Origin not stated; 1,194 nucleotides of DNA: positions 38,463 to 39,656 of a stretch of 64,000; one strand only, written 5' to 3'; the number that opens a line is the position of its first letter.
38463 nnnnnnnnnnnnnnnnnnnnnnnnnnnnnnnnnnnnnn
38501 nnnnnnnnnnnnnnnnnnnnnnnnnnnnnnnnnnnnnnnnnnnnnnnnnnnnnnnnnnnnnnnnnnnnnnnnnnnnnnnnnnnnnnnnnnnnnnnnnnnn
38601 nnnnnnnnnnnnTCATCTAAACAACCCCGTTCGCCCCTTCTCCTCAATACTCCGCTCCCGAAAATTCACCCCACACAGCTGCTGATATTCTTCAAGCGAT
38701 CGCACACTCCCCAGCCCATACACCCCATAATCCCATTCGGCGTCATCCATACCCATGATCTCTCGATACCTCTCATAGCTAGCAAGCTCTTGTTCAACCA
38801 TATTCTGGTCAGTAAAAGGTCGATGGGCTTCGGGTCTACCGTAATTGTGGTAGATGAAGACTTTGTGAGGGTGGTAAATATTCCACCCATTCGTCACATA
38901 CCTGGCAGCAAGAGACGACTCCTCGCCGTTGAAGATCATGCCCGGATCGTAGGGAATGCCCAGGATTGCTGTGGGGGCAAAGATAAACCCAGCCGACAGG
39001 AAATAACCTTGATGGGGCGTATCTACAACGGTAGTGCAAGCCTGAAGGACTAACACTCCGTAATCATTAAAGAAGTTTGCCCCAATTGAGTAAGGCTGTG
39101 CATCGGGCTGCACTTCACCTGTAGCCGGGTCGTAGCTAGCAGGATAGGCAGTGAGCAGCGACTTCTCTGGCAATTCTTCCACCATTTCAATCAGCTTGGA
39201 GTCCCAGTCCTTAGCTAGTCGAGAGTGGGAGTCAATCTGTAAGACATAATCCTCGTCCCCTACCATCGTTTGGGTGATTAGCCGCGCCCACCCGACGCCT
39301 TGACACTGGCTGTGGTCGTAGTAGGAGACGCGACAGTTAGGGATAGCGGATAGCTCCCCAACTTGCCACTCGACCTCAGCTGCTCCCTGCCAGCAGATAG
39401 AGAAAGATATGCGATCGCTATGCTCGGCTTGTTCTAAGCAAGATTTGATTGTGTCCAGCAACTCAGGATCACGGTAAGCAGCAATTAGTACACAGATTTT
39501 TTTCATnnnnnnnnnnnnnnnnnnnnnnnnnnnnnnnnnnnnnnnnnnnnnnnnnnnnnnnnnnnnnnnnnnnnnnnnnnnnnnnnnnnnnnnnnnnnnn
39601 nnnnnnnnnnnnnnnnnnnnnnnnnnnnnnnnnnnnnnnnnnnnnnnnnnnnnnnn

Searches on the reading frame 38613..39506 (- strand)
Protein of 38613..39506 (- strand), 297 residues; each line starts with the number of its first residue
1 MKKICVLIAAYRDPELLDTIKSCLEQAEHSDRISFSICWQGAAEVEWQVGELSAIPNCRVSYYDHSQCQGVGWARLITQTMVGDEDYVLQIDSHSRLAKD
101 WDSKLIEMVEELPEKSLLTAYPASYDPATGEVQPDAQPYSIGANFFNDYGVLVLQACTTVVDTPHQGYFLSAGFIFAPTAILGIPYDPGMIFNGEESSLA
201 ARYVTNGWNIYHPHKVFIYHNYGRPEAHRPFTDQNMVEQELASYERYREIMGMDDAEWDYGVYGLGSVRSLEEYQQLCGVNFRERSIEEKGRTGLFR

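Call 13: search_protein_families(library=pfam, proteins=[window:38613-39506:-], max_evalue=0.01)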
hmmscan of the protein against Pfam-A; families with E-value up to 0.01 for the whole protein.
window:38613-39506:- (297 aa): 2 families
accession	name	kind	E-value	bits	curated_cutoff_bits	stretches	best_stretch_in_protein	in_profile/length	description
PF11397.14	GlcNAc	-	2e-52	179.2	21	2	57-282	98-350/352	Glycosyltransferase (GlcNAc)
PF00535.33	Glycos_transf_2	-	0.0001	22.7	23.3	1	6-132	2-126/168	Glycosyl transferase family 2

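Call 22: find_related_loci(query=window:38613-39506:-, collection=viral_contigs, flank=3000)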
Query window:38613-39506:- (297 aa) in viral_contigs; peptide patterns used: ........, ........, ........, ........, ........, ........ (x = any residue, [..] = any of these).
4 stretches matched a pattern; 4 encode a relative of the query (tblastn E <= 1e-3); 4 distinct loci.
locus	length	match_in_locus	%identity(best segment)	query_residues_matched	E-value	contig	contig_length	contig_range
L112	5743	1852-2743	90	1-297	4e-179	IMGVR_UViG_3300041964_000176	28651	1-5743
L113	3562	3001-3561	83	1-187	2e-105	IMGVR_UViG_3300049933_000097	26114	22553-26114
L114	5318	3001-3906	33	1-294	1e-46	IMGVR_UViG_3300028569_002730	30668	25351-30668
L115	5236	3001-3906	31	1-294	1e-44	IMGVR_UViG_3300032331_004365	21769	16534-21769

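Call 24: find_homologous_proteins(query=window:38613-39506:-, max_evalue=1e-20)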
Query window:38613-39506:- (297 aa): 70 proteins with E <= 1e-20 among 1032 candidates.
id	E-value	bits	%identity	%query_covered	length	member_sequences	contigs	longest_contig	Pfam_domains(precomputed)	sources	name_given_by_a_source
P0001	8.1e-201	684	98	100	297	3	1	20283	PF11397.15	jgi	jgi:glycosyltransferase involved in cell wall biosynthesis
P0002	5.4e-178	609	86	100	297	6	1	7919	PF00535.33,PF11397.15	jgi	jgi:hypothetical protein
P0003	2.1e-172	591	82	100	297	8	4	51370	PF11397.15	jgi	jgi:glycosyltransferase involved in cell wall biosynthesis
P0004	3.9e-162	557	78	100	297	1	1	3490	PF11397.15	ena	-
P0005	1.6e-77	279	48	97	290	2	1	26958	PF11397.15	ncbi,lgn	-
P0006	5.4e-58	215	39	99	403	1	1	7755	PF11397.15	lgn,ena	-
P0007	7.1e-58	214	40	97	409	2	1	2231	PF11397.15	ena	-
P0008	1.4e-57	214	39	98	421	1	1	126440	PF11397.15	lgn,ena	-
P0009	5.6e-57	212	38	98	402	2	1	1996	PF11397.15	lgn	-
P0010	2.0e-56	210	37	98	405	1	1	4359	PF11397.15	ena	-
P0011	2.1e-56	210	38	99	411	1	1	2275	PF11397.15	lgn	-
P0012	1.8e-55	207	71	43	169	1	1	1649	PF11397.15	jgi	-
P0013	9.1e-54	201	36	99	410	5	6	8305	PF11397.15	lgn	-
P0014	6.2e-53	198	37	96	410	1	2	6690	PF11397.15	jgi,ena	jgi:hypothetical protein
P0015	8.9e-53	198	42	97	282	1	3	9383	PF11397.15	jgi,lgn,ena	jgi:hypothetical protein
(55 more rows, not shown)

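Call 25: find_encoding_contigs(protein=P0003, flank=10000, max_places=4)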
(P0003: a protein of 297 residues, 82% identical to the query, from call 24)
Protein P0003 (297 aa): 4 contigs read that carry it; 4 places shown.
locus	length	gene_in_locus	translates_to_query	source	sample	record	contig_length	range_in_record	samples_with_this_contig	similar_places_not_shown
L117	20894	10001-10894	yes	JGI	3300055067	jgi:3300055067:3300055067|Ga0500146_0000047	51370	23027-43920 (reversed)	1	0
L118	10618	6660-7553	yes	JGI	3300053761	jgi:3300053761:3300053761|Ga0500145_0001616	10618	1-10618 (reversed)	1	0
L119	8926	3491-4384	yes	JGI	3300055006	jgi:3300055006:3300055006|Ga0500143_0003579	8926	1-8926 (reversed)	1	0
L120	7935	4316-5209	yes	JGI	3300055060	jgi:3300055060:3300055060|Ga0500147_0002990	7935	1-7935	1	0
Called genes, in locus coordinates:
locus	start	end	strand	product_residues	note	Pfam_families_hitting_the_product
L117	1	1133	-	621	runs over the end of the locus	-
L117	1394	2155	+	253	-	-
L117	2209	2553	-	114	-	-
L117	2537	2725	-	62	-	-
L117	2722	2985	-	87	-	-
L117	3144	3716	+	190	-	-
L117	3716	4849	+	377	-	-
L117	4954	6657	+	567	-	-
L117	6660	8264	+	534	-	-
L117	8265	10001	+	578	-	-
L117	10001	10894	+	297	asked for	PF11397:GlcNAc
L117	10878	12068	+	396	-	PF01555:N6_N4_Mtase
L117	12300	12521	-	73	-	-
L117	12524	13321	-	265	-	-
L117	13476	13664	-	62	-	-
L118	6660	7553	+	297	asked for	PF11397:GlcNAc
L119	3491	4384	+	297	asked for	PF11397:GlcNAc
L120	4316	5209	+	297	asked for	PF11397:GlcNAc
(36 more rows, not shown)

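Call 26: find_encoding_contigs(protein=P0002, flank=10000, max_places=2)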
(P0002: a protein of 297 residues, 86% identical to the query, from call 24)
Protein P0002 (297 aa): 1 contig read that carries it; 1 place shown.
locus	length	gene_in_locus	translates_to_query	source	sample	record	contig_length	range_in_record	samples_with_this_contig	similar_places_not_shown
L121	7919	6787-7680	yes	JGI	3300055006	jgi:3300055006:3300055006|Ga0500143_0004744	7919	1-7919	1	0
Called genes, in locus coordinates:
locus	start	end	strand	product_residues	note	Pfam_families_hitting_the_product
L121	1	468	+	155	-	?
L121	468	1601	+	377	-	-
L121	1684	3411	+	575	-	-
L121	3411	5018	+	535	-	-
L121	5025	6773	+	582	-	-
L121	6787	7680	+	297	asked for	PF00535:Glycos_transf_2 (weak), PF11397:GlcNAc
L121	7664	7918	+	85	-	?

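Call 27: find_encoding_contigs(protein=P0004, flank=10000, max_places=2)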
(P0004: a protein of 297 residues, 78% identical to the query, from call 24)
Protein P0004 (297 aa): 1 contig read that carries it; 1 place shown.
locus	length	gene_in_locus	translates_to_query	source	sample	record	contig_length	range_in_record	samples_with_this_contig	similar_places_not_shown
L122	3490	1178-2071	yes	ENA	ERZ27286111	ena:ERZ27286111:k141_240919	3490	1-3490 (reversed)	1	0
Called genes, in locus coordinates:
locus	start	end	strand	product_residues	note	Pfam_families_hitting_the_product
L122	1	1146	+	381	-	?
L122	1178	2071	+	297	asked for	PF11397:GlcNAc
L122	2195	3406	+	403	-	PF12323:HTH_OrfB_IS605, PF01385:OrfB_IS605, PF07282:Cas12f1-like_TNB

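Call 28: find_encoding_contigs(protein=P0005, flank=10000, max_places=2)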
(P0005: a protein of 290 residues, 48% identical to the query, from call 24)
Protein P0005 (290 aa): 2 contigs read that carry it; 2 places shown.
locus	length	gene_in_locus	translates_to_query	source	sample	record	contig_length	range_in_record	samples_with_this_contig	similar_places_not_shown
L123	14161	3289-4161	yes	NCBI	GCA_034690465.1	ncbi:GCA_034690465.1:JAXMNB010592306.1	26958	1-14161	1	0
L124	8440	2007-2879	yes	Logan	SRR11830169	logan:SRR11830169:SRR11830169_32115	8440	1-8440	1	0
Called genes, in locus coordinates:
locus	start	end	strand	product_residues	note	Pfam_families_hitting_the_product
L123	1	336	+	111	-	?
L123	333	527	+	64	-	-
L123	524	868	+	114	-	-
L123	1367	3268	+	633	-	PF17957:Big_7 (weak), PF00801:PKD, PF18911:PKD_4, PF00801:PKD (weak), PF17957:Big_7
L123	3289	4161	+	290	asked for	PF11397:GlcNAc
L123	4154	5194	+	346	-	-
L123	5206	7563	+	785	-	-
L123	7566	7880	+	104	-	-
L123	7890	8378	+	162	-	-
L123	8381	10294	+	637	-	PF09423:PhoD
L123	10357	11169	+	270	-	-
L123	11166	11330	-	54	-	-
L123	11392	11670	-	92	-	-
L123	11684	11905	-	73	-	-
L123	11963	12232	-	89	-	-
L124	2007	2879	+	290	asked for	PF11397:GlcNAc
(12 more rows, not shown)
